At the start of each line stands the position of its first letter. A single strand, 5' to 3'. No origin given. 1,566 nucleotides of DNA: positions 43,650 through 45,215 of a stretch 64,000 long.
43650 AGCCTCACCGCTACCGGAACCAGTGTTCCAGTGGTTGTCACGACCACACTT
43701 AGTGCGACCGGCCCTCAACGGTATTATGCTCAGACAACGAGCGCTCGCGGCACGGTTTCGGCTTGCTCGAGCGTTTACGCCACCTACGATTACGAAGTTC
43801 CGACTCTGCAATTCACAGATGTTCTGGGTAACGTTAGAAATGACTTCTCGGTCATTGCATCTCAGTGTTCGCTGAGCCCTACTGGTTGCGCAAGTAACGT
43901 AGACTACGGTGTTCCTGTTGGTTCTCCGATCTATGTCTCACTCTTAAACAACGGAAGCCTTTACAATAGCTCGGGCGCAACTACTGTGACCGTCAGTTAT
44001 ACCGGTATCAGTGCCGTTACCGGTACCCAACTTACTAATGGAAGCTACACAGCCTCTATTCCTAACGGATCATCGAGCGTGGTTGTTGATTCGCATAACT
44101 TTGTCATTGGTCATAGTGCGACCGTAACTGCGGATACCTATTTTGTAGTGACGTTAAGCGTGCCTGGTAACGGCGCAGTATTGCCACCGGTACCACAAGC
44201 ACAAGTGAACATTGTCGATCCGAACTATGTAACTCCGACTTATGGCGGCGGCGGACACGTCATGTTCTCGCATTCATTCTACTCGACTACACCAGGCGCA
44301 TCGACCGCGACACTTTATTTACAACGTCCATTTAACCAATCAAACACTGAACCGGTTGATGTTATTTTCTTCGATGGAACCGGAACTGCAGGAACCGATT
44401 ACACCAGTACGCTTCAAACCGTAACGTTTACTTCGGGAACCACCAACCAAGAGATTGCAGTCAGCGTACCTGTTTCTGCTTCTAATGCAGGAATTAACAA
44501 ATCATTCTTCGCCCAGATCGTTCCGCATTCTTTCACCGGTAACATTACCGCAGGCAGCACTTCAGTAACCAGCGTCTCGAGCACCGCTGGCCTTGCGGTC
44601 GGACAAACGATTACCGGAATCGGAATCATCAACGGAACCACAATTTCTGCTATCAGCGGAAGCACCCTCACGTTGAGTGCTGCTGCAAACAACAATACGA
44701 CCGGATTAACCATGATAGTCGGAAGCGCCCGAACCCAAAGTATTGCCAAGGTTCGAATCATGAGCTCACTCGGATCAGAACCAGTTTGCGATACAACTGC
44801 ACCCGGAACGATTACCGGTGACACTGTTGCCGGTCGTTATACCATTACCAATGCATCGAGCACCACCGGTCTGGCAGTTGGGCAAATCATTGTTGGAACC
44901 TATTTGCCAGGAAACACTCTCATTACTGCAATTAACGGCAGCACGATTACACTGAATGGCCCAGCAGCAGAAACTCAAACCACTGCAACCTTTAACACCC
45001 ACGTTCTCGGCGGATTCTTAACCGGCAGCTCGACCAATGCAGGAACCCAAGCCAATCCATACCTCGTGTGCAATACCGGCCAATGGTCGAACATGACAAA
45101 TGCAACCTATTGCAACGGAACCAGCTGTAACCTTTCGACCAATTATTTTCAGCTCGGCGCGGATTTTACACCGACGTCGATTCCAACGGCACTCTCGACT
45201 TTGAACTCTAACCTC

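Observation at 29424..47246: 5,940-aa secreted giant protein combining Big, Calx-beta and GLUG beta-helix modules in three mega-repeats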

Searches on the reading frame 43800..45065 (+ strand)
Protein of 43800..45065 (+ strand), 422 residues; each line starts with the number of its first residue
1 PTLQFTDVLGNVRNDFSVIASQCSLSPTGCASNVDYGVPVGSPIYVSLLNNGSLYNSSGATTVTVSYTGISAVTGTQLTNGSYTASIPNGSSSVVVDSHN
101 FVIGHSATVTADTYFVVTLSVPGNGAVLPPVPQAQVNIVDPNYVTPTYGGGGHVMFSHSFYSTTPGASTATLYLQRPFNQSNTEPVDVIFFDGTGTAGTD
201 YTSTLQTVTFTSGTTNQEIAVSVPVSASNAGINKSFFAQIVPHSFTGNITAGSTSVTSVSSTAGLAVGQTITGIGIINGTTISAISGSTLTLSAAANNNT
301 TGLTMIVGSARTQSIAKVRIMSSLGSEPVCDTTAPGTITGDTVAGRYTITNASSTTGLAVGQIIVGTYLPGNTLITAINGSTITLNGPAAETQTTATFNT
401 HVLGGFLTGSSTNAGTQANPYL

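Call 62: predict_structure(alignment_id=A3)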
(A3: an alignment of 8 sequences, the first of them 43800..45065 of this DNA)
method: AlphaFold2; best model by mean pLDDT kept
length: 422 residues; sequences in the alignment: 8
mean_pLDDT: 70.1   pTM: 0.47
mean pLDDT of the five models: 70.1, 68.5, 62.2, 61.3, 59.4
residues with pLDDT >= 90: 82; 70-90: 147; 50-70: 107; < 50: 86
segments of 3 or more residues with pLDDT < 50: 21-41, 71-76, 104-109, 141-152, 225-233, 325-335, 402-422
pLDDT, mean of each block of 10 residues (from residue 1): 81 64 35 35 78 85 82 50 89 78 49 71 84 67 35 60 68 66 80 59 77 71 52 64 91 96 89 86 96 95 81 63 46 60 94 78 75 78 88 87 36 31 32
secondary structure, 60 per line:
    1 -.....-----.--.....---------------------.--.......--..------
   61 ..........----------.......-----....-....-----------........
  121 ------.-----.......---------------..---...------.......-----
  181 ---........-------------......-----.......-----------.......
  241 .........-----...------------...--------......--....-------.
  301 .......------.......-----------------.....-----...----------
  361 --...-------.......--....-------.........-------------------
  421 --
elements in order: E2-6 E15-19 E44-50 E61-70 E81-87 E93-96 H98-101 E113-120 E133-139 E160-162 E169-175 E184-191 E205-210 E216-222 E234-249 E255-257 E270-272 E281-286 E289-292 E300-307 E314-320 E338-342 E348-350 E363-365 E373-379 E382-385 E393-401

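Call 64: fold_search(model_id=the predicted structure, library=pdb)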
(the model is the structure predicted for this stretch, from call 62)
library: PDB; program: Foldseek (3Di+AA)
matches with E <= 10: 1264; with E <= 0.001: 50
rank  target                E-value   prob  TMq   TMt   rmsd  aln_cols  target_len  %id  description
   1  9iv8                  5.2e-10  1.00  0.22  0.13  16.4       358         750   14  Cryo-EM structure of human NCX1 in PIP2 diC8 bound state (released 2025-03-19)
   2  8sgj_A                1.3e-09  1.00  0.23  0.14  16.3       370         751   13  Cryo-EM structure of human NCX1 in apo inactivated state (released 2023-10-11)
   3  3rb7_A                2.7e-09  1.00  0.21  0.34  15.1       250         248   17  Crystal structure of CBD12 from CALX1.2 (released 2011-11-02)
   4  8sgt_A                2.9e-09  1.00  0.23  0.15  17.0       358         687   13  Cryo-EM structure of human NCX1 in Ca2+ bound, activated state (group II in the presence of 0.5 mM Ca2+) (released 2023-10-11)
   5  3rb7_E                3.3e-09  1.00  0.21  0.35  15.1       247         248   17  Crystal structure of CBD12 from CALX1.2 (released 2011-11-02)
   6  3rb7_G                4.5e-09  1.00  0.17  0.29  14.7       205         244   18  Crystal structure of CBD12 from CALX1.2 (released 2011-11-02)
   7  3rb7_B                1.3e-08  1.00  0.21  0.34  14.9       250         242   17  Crystal structure of CBD12 from CALX1.2 (released 2011-11-02)
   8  3us9                  1.4e-08  1.00  0.21  0.33  15.5       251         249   16  Crystal Structure of the NCX1 Intracellular Tandem Calcium Binding Domains(CBD12) (released 2012-07-11)
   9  8jp0                  2.8e-08  1.00  0.21  0.13  16.2       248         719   13  structure of human sodium-calciumexchanger NCX1 (released 2024-01-03)
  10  3rb5_B                7.6e-08  1.00  0.20  0.32  15.3       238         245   17  Crystal structure of calcium binding domain CBD12 of CALX1.1 (released 2011-11-02)
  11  3rb5_A                9.4e-08  1.00  0.21  0.36  15.3       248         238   16  Crystal structure of calcium binding domain CBD12 of CALX1.1 (released 2011-11-02)
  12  7stz_C                4.2e-05  0.75  0.13  0.11  46.0       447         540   12  Crystal Structure of Human E-cadherin EC1-5 bound by mouse monoclonal antibody Fab mAb-1_19A11 (released 2022-01-26)
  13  3fq4_A                1.6e-04  1.00  0.18  0.64   4.5        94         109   19  Crystal structure of the Calx-beta domain of integrin beta4 (released 2009-06-23)
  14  3ead_C                2.0e-04  1.00  0.19  0.64   2.8        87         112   20  Crystal structure of CALX-CBD1 (released 2009-09-08)
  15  1ggu_B                2.1e-04  0.97  0.14  0.09  14.5       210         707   15  HUMAN FACTOR XIII WITH CALCIUM BOUND IN THE ION SITE (released 1999-09-16)
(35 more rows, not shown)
